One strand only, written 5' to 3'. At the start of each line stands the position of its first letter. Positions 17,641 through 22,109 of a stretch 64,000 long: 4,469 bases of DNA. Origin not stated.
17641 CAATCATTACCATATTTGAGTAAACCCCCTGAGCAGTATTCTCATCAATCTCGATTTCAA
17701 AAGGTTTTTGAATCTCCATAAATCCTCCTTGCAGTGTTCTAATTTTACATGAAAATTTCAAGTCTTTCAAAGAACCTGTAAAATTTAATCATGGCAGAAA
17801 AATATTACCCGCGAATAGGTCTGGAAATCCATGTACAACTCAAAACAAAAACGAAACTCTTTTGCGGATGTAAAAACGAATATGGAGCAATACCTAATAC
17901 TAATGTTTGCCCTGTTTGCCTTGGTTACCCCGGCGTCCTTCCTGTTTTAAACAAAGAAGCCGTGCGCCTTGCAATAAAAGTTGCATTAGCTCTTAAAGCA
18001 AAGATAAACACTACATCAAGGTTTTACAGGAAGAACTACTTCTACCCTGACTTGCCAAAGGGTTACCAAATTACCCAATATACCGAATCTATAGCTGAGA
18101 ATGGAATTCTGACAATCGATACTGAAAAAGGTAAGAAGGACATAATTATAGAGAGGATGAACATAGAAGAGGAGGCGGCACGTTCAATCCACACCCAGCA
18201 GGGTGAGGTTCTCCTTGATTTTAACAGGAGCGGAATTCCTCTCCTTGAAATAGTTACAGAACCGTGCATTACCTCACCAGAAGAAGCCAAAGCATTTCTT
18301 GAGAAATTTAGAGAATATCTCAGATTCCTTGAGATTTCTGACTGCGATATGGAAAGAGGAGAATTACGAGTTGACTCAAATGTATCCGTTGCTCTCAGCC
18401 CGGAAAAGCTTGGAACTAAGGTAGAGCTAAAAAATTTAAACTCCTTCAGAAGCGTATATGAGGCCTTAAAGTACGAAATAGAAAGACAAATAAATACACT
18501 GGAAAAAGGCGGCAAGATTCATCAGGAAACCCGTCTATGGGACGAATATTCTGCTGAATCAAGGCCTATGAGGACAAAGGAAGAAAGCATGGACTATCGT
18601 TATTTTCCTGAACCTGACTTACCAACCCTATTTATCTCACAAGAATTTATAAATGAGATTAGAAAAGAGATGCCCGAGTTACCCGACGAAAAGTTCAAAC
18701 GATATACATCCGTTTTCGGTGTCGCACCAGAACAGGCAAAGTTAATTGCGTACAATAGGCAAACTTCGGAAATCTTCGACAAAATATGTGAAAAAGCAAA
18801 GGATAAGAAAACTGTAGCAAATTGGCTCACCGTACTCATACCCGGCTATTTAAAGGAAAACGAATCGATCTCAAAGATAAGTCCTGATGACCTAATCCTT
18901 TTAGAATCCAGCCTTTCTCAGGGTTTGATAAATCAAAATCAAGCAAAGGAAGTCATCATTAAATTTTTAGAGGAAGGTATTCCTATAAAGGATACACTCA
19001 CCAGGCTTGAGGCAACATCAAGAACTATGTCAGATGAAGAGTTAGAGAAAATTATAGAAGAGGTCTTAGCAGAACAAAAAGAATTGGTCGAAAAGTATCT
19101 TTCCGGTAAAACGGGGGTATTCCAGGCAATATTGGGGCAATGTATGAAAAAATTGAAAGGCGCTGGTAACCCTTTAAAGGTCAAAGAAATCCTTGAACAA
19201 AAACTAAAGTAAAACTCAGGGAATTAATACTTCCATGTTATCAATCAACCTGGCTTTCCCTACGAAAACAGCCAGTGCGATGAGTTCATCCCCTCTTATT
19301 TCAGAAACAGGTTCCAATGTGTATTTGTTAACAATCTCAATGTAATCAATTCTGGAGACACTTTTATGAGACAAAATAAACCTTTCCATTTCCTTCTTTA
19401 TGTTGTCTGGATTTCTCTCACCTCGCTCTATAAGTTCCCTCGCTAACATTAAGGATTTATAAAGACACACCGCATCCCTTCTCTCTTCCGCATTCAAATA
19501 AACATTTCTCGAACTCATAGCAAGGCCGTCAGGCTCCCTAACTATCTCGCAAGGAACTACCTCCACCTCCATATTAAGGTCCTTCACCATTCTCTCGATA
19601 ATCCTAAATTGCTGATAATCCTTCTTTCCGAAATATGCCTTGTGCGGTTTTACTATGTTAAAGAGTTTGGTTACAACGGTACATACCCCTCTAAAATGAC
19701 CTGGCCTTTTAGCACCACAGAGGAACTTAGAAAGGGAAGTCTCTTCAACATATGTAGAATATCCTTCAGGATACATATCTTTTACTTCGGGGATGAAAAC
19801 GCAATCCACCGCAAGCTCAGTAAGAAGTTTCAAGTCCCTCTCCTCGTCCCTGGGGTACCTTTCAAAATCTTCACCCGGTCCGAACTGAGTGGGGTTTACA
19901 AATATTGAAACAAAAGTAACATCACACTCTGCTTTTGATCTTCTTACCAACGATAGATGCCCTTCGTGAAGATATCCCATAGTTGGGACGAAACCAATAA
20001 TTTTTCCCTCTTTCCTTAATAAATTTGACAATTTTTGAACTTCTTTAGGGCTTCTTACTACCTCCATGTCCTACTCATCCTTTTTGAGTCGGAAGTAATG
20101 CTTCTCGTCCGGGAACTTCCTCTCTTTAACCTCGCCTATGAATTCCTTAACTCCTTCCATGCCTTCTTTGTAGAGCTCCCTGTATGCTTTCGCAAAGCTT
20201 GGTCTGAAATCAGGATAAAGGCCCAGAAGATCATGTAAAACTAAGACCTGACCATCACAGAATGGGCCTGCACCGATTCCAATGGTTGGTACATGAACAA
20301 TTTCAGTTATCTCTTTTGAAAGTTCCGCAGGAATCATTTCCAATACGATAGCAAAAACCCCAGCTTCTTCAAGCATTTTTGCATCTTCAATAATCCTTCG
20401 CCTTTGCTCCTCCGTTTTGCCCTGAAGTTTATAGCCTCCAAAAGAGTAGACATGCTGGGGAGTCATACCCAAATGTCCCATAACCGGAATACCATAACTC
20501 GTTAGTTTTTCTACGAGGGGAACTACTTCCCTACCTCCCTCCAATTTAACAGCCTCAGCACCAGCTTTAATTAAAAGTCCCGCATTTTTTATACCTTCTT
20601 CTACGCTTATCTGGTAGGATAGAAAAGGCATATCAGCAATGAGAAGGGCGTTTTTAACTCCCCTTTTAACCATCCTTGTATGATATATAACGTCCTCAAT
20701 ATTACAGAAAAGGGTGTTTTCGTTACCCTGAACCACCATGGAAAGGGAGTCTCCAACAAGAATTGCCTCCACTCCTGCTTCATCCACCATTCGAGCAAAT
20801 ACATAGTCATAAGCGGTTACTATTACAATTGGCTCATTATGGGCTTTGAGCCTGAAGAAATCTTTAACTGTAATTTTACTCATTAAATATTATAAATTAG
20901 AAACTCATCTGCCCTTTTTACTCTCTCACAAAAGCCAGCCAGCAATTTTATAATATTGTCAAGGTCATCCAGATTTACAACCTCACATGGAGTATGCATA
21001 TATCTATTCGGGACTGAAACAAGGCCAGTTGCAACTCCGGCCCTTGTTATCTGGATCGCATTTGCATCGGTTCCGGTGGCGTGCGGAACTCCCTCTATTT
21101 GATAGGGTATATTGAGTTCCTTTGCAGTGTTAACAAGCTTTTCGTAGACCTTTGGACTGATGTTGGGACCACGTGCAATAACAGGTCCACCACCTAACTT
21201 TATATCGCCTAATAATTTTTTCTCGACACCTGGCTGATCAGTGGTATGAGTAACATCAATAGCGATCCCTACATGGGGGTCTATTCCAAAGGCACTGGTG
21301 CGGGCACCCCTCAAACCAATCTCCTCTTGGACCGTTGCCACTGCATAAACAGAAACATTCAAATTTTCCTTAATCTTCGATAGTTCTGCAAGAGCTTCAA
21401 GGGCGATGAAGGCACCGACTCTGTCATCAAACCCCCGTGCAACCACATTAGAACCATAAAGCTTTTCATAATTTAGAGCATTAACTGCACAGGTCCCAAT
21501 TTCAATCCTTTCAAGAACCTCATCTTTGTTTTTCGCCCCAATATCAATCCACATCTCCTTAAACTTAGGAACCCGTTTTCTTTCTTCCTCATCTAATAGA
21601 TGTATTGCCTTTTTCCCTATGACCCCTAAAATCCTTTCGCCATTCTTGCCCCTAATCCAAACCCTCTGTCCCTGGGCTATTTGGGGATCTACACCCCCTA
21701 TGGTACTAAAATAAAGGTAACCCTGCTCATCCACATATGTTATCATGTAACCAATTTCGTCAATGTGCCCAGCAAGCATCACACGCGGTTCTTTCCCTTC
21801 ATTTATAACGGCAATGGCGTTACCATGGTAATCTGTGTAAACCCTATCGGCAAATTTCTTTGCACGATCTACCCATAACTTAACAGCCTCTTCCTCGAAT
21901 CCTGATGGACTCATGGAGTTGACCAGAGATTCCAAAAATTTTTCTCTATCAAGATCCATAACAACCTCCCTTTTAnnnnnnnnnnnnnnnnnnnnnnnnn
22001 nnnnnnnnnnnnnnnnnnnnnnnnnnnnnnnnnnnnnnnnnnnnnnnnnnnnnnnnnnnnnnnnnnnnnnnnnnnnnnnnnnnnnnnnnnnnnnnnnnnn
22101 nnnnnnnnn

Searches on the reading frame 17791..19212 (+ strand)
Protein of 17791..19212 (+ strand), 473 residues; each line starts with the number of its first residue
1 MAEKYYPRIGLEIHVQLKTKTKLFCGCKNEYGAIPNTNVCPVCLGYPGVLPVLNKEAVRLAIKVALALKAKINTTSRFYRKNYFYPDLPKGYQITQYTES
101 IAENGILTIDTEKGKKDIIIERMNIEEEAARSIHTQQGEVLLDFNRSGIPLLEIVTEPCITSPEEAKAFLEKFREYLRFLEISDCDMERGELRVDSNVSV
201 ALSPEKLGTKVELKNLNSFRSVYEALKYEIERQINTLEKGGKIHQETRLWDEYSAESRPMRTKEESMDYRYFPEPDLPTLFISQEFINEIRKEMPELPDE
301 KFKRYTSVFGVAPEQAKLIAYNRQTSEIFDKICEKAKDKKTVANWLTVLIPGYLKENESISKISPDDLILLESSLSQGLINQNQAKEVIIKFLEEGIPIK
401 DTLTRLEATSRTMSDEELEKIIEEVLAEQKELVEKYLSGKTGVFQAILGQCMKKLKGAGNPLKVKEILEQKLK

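Call 42: search_protein_families(library=pfam, proteins=[window:17791-19212:+], max_evalue=0.00001)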
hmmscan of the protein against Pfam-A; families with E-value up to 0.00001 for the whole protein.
window:17791-19212:+ (473 aa): 2 families
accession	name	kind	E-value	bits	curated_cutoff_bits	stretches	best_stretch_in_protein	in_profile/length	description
PF02934.20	GatB_N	-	5.4e-117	390.3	23.4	1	9-287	3-276/277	GatB/GatE catalytic domain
PF02637.23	GatB_Yqey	-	9.1e-30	103.9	27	1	328-472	2-148/148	GatB domain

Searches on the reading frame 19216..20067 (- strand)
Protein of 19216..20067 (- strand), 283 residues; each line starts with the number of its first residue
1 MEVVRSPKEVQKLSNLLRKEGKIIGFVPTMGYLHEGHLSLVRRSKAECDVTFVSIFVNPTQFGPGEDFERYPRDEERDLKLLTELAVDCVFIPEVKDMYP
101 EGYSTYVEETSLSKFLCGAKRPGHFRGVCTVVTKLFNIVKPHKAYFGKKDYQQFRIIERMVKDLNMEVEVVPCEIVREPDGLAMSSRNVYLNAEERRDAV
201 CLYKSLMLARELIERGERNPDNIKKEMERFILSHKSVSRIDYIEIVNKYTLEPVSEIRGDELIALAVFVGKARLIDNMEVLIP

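Call 42: search_protein_families(library=pfam, proteins=[window:19216-20067:-], max_evalue=0.00001)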
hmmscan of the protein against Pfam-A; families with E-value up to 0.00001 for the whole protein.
window:19216-20067:- (283 aa): 1 family
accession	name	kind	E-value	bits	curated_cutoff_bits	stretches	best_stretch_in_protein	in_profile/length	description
PF02569.21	Pantoate_ligase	-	1.1e-110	369.5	20.7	1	3-278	2-267/268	Pantoate-beta-alanine ligase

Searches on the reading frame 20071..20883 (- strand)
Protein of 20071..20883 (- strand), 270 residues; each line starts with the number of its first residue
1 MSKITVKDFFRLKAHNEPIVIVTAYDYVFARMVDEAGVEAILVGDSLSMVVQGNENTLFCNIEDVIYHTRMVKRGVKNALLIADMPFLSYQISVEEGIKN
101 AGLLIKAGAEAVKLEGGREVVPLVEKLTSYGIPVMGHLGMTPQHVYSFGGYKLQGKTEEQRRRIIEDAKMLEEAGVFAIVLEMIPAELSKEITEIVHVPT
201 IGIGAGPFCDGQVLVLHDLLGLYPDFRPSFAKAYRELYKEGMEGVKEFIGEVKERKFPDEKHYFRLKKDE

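Call 42: search_protein_families(library=pfam, proteins=[window:20071-20883:-], max_evalue=0.00001)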
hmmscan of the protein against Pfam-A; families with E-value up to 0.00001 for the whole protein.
window:20071-20883:- (270 aa): 1 family
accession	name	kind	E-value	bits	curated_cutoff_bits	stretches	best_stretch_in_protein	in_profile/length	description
PF02548.21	Pantoate_transf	-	4.5e-109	364.3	28.7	1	3-259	1-258/259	Ketopantoate hydroxymethyltransferase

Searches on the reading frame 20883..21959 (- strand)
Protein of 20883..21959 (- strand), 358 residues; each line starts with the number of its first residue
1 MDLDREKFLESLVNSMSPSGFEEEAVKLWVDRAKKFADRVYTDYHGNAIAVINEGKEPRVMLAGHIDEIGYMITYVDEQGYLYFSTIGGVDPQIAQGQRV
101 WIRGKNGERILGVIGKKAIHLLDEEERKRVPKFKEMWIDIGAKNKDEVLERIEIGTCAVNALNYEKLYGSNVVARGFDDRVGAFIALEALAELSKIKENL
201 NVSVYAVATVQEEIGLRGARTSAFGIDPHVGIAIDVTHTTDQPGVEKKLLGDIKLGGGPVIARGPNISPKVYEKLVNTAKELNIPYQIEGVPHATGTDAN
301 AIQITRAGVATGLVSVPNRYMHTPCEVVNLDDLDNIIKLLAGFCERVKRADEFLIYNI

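Call 42: search_protein_families(library=pfam, proteins=[window:20883-21959:-], max_evalue=0.00001)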
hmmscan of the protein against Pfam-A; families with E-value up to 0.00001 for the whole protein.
window:20883-21959:- (358 aa): 2 families
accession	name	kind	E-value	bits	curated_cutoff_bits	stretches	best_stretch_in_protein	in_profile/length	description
PF05343.19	Peptidase_M42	-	1.9e-93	313.2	23.2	1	46-339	1-292/292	M42 glutamyl aminopeptidase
PF01546.33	Peptidase_M20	-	3.7e-10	40.5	24.6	1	173-345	29-205/206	Peptidase family M20/M25/M40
